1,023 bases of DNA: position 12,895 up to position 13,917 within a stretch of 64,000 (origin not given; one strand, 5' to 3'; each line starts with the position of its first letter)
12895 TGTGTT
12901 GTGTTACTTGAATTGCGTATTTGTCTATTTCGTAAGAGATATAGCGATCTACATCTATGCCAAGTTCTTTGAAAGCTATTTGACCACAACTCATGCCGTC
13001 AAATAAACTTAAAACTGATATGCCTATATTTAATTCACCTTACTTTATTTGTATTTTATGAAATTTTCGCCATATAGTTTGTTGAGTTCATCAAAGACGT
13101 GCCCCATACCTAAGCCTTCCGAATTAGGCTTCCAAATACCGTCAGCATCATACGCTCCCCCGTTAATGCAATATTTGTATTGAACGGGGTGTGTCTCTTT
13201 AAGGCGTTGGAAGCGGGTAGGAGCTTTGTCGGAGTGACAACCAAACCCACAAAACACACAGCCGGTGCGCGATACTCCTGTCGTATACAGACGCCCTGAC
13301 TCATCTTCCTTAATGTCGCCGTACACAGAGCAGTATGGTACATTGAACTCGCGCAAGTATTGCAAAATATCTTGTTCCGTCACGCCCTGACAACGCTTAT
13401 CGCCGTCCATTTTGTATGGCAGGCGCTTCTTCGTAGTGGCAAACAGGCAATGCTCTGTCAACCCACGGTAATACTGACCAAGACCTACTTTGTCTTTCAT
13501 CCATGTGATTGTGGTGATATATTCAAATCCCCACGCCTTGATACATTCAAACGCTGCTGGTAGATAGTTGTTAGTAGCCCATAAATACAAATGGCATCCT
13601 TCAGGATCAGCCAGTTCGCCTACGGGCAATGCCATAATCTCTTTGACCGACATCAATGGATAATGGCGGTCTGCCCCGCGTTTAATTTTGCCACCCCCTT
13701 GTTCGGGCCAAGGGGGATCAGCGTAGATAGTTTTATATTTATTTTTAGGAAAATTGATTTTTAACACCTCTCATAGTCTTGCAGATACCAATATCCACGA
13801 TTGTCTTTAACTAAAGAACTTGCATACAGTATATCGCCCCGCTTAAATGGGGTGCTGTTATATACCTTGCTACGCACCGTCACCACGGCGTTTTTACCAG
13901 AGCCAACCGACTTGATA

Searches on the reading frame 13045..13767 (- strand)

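Call 19: search_protein_families(library=pfam, proteins=[window:13045-13767:-], max_evalue=0.001)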
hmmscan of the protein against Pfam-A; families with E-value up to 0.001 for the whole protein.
window:13045-13767:- (240 aa): 1 family
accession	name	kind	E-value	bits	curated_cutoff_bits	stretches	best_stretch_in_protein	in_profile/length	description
PF05063.20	MT-A70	-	3.5e-14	53.6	23.9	1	11-113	1-108/172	MT-A70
